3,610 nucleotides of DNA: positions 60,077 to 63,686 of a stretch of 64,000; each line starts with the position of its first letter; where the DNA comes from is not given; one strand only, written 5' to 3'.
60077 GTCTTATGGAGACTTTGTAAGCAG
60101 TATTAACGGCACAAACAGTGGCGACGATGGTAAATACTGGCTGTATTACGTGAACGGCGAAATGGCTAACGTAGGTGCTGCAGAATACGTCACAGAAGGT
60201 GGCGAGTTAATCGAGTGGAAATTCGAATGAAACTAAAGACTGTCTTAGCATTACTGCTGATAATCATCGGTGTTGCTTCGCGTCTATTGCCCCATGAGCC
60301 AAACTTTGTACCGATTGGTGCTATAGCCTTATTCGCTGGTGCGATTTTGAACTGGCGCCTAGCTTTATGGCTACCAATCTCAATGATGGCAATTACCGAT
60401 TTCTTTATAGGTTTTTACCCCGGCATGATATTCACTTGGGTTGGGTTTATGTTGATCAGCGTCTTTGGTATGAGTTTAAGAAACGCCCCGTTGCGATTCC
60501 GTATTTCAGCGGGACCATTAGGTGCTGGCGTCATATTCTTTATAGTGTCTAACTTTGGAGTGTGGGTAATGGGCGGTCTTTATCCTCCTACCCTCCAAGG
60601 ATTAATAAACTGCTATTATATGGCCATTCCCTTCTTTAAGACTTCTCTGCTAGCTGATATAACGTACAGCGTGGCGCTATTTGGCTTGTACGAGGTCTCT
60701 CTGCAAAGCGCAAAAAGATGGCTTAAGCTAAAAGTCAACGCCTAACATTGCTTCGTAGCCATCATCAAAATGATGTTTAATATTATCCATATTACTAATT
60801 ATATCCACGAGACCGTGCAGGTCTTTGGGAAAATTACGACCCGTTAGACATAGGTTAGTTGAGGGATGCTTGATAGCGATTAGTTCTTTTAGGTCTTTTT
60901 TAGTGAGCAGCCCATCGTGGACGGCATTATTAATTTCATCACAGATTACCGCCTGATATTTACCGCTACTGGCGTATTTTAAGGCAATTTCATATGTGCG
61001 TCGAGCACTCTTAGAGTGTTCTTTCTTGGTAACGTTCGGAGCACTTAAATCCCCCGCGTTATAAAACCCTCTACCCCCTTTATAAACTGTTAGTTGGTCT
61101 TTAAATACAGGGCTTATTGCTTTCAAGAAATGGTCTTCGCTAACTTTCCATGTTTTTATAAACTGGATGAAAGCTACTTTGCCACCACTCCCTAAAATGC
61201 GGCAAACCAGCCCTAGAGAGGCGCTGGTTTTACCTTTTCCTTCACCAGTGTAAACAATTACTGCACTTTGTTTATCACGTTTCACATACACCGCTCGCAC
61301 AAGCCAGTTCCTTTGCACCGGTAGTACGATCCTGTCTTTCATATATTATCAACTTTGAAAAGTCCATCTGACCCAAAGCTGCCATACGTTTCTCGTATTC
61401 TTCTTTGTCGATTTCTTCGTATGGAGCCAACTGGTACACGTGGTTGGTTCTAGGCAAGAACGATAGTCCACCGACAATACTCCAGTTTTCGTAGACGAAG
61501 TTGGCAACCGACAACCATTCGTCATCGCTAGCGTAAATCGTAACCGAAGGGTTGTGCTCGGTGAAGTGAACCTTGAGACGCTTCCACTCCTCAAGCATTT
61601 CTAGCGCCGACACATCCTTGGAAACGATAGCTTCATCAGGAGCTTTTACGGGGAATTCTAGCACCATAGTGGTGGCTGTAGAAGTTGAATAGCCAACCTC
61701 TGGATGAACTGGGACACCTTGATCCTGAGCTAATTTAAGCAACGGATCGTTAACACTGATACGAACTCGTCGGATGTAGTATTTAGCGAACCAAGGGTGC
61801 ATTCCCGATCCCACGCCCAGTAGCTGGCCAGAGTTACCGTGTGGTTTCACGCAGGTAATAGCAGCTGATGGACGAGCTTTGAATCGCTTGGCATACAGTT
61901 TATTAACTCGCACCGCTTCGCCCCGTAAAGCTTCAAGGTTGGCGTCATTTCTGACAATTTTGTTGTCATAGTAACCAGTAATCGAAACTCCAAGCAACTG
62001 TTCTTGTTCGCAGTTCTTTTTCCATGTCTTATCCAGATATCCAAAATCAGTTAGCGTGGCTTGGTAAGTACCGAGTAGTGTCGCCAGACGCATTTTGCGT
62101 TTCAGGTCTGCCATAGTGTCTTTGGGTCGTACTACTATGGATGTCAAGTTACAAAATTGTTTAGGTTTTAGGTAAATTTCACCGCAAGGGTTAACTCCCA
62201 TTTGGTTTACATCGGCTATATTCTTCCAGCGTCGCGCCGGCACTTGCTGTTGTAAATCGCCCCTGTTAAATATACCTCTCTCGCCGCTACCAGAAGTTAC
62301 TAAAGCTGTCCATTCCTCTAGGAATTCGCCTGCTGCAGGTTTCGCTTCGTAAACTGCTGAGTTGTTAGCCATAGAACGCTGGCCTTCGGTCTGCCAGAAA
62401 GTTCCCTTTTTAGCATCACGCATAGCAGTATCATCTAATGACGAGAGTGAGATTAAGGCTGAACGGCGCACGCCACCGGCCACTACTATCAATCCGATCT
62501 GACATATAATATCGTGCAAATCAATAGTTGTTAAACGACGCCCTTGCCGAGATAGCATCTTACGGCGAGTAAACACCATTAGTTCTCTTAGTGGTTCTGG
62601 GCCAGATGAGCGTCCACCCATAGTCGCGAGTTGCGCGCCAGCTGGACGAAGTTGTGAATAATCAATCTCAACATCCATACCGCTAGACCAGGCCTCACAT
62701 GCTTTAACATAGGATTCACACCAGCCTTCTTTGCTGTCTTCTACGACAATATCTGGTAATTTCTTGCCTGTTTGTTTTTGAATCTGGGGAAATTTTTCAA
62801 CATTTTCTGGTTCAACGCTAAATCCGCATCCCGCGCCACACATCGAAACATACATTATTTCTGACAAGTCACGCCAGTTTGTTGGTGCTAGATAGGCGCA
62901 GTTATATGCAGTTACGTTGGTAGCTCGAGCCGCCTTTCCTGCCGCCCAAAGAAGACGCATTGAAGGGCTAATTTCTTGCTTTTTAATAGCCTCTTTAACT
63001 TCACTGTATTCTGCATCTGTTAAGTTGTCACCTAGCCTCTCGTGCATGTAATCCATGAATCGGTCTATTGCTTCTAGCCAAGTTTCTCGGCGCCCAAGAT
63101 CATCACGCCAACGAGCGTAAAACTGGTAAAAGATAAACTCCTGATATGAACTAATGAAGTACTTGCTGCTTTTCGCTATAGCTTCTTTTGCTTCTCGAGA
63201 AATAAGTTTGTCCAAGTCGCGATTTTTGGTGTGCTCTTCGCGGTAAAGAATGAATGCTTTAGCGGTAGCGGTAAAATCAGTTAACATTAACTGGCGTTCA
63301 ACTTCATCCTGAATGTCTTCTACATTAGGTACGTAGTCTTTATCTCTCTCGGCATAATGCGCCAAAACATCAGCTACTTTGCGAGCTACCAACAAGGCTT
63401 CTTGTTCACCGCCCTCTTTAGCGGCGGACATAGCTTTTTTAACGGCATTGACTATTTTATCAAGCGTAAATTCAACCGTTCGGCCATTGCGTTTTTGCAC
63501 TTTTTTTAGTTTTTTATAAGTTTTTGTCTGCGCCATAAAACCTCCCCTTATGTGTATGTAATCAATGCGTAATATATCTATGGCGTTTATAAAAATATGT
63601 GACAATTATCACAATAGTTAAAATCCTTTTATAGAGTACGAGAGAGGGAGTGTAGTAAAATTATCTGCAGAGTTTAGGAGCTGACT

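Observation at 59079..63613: Two identical CRP-type operators at class-II spacing link a cysteine-free Crp/Fnr regulator to two convergent cobalamin operons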

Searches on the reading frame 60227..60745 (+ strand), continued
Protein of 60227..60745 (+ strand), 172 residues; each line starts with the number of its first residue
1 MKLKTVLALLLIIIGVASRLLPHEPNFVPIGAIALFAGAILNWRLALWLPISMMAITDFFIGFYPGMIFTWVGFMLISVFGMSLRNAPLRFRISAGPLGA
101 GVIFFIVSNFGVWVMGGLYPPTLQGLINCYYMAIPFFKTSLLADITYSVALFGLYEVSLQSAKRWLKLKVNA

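Call 55: search_solved_structures(query=window:60227-60745:+, max_evalue=1)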
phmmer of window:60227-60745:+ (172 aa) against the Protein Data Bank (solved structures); distinct sequences matched with E-value up to 1: 0.

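Call 64: search_protein_families(library=pfam, proteins=[L169:1796-3106:+, L169:1401-1655:-], max_evalue=0.001)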
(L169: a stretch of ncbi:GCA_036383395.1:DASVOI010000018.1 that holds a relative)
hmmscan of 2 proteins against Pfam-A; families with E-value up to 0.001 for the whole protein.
L169:1796-3106:+ (436 aa): 4 families
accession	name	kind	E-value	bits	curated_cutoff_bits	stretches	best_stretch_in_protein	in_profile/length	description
PF01794.25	Ferric_reduct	-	8.8e-13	48.8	28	1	49-171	1-120/121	Ferric reductase like transmembrane component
PF00175.26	NAD_binding_1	-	3e-10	41.2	22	1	325-414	1-106/109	Oxidoreductase NAD-binding domain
PF08030.17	NAD_binding_6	-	4.3e-07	30.6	22.2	1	321-381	2-74/156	Ferric reductase NAD binding domain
PF08022.18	FAD_binding_8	-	1.3e-06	28.9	22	1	229-297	13-81/109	FAD-binding domain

L169:1401-1655:- (84 aa): 0 families

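Call 80: predict_structure(alignment_id=A2)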
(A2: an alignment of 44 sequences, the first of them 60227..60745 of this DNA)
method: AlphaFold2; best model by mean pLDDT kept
length: 172 residues; sequences in the alignment: 44
mean_pLDDT: 94.3   pTM: 0.89
mean pLDDT of the five models: 94.3, 93.1, 93.0, 91.6, 91.6
residues with pLDDT >= 90: 156; 70-90: 13; 50-70: 3; < 50: 0
segments of 3 or more residues with pLDDT < 50: none
pLDDT, mean of each block of 10 residues (from residue 1): 92 95 79 98 97 96 93 98 97 97 97 95 98 95 96 96 89 70
secondary structure, 60 per line:
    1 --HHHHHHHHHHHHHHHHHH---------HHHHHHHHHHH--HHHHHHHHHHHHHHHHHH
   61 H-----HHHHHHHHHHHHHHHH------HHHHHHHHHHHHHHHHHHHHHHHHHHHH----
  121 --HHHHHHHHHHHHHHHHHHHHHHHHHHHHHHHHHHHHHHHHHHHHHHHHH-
elements in order: H3-20 H30-40 H43-61 H67-82 H89-116 H123-171

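Call 82: fold_search(model_id=the predicted structure, library=pdb)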
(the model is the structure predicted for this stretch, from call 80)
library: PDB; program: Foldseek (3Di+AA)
matches with E <= 10: 184; with E <= 0.001: 0
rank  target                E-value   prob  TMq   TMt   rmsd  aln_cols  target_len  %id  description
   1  8ovv                  3.9e-02  1.00  0.65  0.64   4.3       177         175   16  Tagless BtuM in complex with hydroxycobalamin (released 2024-04-24)
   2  4huq_S                1.0e-01  1.00  0.61  0.63   4.9       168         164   12  Crystal Structure of a transporter (released 2013-04-17)
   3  5jsz_C                1.3e-01  0.99  0.57  0.59   5.1       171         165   15  Folate ECF transporter: apo state (released 2016-05-18)
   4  5kc0                  1.4e-01  1.00  0.59  0.60   4.9       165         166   15  Crystal structure of TmRibU, hexagonal crystal form (released 2016-06-29)
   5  7nnt_C                1.9e-01  0.99  0.61  0.61   4.5       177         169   19  Cryo-EM structure of the folate-specific ECF transporter complex in DDM micelles (released 2021-08-18)
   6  9ua1_A                2.8e-01  0.11  0.16  0.12  19.8       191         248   15  Cryo-EM structure of cyanobacterial bicarbonate transporter CmpBCD in complex with ATP (released 2026-04-08)
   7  4z7f_C                3.1e-01  0.99  0.57  0.59   4.6       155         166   15  Crystal structure of FolT bound with folic acid (released 2015-07-29)
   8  8k7t_B                4.9e-01  0.16  0.22  0.23  13.7       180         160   13  Mouse Fc epsilon RI in complex with mIgE Fc (released 2024-07-17)
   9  7m1t_B                7.3e-01  0.06  0.15  0.10  18.7       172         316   14  Crystal structure of an archaeal CNNM, MtCorB, with C-terminal deletion in complex with Mg2+-ATP (released 2021-06-16)
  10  9ua1_B                8.1e-01  0.07  0.16  0.12  19.0       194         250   13  Cryo-EM structure of cyanobacterial bicarbonate transporter CmpBCD in complex with ATP (released 2026-04-08)
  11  4z7f_B                8.9e-01  0.92  0.58  0.59   4.7       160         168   16  Crystal structure of FolT bound with folic acid (released 2015-07-29)
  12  8z3m_R                1.1e+00  0.11  0.21  0.16  14.7       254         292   10  Cryo-EM structure of the hGPR4-Gq complex in pH6.5 (released 2025-04-23)
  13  1t98_B                1.1e+00  0.11  0.21  0.15  19.6       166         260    8  Crystal Structure of MukF(1-287) (released 2005-05-24)
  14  6jc4_A                1.3e+00  0.23  0.35  0.31  12.7       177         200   11  Crystal structure of the urease accessory protein UreF from Klebsiella pneumoniae (released 2020-01-29)
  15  3rlb_A                1.4e+00  0.75  0.57  0.56   5.5       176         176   15  Crystal structure at 2.0 A of the S-component for thiamin from an ECF-type ABC transporter (released 2011-06-29)
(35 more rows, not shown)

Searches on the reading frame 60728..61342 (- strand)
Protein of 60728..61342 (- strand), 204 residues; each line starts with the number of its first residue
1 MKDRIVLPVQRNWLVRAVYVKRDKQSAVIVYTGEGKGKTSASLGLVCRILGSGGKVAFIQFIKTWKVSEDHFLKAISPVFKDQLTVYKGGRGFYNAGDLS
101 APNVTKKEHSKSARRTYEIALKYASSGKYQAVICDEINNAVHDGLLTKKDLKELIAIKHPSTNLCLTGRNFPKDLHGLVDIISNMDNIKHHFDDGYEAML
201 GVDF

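Call 9: search_protein_families(library=pfam, proteins=[window:60728-61342:-], max_evalue=0.01)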
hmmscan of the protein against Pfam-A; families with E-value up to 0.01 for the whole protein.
window:60728-61342:- (204 aa): 1 family
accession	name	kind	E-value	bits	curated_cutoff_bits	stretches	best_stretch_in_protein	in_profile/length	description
PF02572.21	CobA_CobO_BtuR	-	4.5e-45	154.4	25.7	1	25-204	2-172/172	ATP:corrinoid adenosyltransferase BtuR/CobO/CobP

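Call 10: search_protein_families(library=ncbifam, proteins=[window:60728-61342:-], max_evalue=0.01)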
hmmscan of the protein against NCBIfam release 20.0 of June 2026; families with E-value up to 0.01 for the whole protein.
window:60728-61342:- (204 aa): 4 families
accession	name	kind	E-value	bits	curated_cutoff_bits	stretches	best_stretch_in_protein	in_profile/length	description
NF004637.0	PRK05986.1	subfamily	4.7e-39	134.1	185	1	20-204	23-197/197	cob(I)yrinic acid a,c-diamide adenosyltransferase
TIGR00708.1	cobA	equivalog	1.9e-36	125.5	167.75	1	22-204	2-177/177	cob(I)yrinic acid a,c-diamide adenosyltransferase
NF005647.0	PRK07413.1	equivalog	1.4e-16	60.2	426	1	22-191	16-188/382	cob(I)yrinic acid a,c-diamide adenosyltransferase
NF005648.0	PRK07414.1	equivalog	1.3e-09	37.9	248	1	28-185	24-172/178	P-loop NTPase family protein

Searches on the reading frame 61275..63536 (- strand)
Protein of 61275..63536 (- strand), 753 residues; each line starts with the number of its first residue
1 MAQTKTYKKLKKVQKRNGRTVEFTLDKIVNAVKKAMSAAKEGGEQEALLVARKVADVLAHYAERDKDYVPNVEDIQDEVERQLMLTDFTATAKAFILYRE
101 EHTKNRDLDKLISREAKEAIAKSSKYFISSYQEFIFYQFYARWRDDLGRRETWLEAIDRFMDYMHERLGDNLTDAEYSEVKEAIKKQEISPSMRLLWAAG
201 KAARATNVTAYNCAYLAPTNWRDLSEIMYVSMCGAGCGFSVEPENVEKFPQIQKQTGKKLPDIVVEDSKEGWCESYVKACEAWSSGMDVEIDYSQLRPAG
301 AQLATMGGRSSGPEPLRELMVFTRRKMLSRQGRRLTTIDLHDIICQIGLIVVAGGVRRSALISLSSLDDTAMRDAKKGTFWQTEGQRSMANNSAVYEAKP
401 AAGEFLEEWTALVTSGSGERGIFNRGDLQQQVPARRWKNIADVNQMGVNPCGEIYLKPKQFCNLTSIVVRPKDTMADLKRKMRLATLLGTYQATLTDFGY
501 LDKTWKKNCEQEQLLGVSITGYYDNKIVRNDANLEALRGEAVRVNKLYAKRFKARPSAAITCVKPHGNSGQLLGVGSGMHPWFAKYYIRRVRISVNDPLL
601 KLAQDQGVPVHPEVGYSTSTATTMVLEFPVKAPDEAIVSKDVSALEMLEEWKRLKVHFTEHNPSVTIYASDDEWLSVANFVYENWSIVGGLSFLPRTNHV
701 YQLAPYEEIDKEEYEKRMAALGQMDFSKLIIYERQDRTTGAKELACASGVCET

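Call 9: search_protein_families(library=pfam, proteins=[window:61275-63536:-], max_evalue=0.01)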
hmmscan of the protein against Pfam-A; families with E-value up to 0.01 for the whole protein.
window:61275-63536:- (753 aa): 4 families
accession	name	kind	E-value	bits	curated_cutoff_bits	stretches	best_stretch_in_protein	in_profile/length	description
PF03477.21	ATP-cone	-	5.6e-17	62.5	25.8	1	12-103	2-87/88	ATP cone domain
PF17975.6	RNR_Alpha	-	4.9e-06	27.4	26.4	1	120-167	9-56/101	Ribonucleotide reductase alpha domain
PF02867.20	Ribonuc_red_lgC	-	9.7e-05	21.6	23.9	0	417-470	183-235/523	Ribonucleotide reductase, barrel domain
PF21995.1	RNR-II_ins_dom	-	0.00014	22.5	27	1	265-320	39-100/107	B12-dependent ribonucleotide reductase, insertion domain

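Call 10: search_protein_families(library=ncbifam, proteins=[window:61275-63536:-], max_evalue=0.01)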
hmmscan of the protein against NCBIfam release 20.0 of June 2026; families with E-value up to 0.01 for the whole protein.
window:61275-63536:- (753 aa): 12 families
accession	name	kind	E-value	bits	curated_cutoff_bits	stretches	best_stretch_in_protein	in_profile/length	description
TIGR02505.1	RTPR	equivalog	1.7e-86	291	340.05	3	261-524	176-449/724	ribonucleoside-triphosphate reductase, adenosylcobalamin-dependent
NF005010.0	PRK06406.1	subfamily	1.8e-23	82.7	1125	1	8-113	2-106/771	vitamin B12-dependent ribonucleotide reductase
NF005497.0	PRK07111.1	equivalog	3.3e-16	58.8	764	1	11-115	3-104/746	anaerobic ribonucleoside triphosphate reductase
NF006126.0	PRK08270.1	equivalog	6e-15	54.5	548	1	11-113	3-99/684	ribonucleoside triphosphate reductase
NF009028.0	PRK12364.1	equivalog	1.5e-14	53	1377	1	12-118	2-107/842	ribonucleoside-diphosphate reductase subunit alpha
TIGR02504.1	NrdJ_Z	equivalog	3.6e-13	49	399.95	1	263-468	85-299/606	adenosylcobalamin-dependent ribonucleoside-diphosphate reductase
NF005544.0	PRK07207.1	equivalog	1.9e-11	42.5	965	1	9-112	32-140/965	ribonucleoside-diphosphate reductase subunit alpha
NF006207.0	PRK08332.1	equivalog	6.4e-11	40.2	2400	1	10-113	3-103/1684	vitamin B12-dependent ribonucleotide reductase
NF009029.0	PRK12365.1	equivalog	9e-11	40.5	1350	1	8-190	115-291/1046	ribonucleoside-diphosphate reductase subunit alpha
NF006732.0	PRK09263.1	equivalog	1e-10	40.7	657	1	11-124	3-110/712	anaerobic ribonucleoside-triphosphate reductase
NF005991.0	PRK08115.1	equivalog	1.2e-06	26.8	854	0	555-593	641-678/858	vitamin B12-dependent ribonucleotide reductase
NF006417.0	PRK08665.1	equivalog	9e-06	24.2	961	0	418-469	252-298/759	vitamin B12-dependent ribonucleotide reductase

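Call 31: find_related_loci(query=window:61275-63536:-, collection=metagenome_contigs, flank=6000)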
Query window:61275-63536:- (753 aa) in metagenome_contigs; peptide patterns used: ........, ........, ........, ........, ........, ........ (x = any residue, [..] = any of these).
219 stretches matched a pattern; 166 encode a relative of the query (tblastn E <= 1e-3); the best 80 are kept; 80 distinct loci.
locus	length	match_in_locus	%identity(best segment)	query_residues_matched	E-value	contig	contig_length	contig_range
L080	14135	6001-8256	78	2-752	0e+0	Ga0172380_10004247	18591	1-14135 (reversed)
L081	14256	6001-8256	77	2-752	0e+0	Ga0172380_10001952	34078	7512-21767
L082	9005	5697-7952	77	2-752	0e+0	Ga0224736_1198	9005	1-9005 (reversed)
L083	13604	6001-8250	77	4-752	0e+0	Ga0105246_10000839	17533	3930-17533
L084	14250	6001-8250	77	4-752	0e+0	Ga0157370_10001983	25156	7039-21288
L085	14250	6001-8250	77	4-752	0e+0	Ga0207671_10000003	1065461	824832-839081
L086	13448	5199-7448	77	4-752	0e+0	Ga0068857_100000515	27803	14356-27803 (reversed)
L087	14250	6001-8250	76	4-752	0e+0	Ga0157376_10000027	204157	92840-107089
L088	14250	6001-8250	76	4-752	0e+0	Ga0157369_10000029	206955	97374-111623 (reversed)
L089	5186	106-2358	72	3-753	0e+0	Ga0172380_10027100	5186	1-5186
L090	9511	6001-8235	74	9-753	0e+0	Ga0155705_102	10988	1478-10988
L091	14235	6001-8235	73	8-752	0e+0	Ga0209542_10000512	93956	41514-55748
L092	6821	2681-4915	73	8-752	0e+0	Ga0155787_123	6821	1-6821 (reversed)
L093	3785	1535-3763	73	10-752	0e+0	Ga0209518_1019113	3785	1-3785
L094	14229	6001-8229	73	10-752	0e+0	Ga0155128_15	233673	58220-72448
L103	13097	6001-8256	76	2-752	0e+0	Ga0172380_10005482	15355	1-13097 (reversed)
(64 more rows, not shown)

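Call 64: search_protein_families(library=pfam, proteins=[L083:11810-12988:+, L083:9154-10710:-, L103:4218-4883:+, L089:3978-4574:+, L089:3436-3906:-, L083:3080-4210:+, L083:4636-5796:-], max_evalue=0.001)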
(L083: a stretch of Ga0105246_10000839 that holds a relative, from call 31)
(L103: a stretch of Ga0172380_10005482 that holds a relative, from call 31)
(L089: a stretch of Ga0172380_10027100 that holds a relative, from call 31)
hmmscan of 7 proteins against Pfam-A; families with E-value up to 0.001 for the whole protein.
L083:11810-12988:+ (392 aa): 1 family
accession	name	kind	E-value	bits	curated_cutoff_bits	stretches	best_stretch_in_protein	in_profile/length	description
PF00871.23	Acetate_kinase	-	5.8e-109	364.8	22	1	9-383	2-392/392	Acetokinase family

L083:9154-10710:- (518 aa): 0 families

L103:4218-4883:+ (221 aa): 1 family
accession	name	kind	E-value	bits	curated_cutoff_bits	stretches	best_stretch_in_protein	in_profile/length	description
PF06445.20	GyrI-like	-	5.4e-16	59.7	26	1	37-217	2-150/155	GyrI-like small molecule binding domain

L089:3978-4574:+ (198 aa): 1 family
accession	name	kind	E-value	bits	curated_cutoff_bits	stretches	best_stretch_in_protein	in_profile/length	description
PF14470.12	bPH_3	-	8.5e-08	33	23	1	88-179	1-94/95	Bacterial PH domain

L089:3436-3906:- (156 aa): 1 family
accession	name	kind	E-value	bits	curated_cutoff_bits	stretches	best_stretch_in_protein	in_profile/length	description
PF14342.11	DUF4396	-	5.3e-38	131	27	1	7-138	3-141/141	Domain of unknown function (DUF4396)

L083:3080-4210:+ (376 aa): 1 family
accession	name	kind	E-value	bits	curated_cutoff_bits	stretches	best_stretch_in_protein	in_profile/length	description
PF01180.27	DHO_dh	-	4.3e-55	187.4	27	1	62-360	2-291/291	Dihydroorotate dehydrogenase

L083:4636-5796:- (386 aa): 1 family
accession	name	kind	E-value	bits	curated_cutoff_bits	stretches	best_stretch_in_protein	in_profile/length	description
PF00892.27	EamA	-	5.3e-06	27.2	28.2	1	40-169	3-132/135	EamA-like transporter family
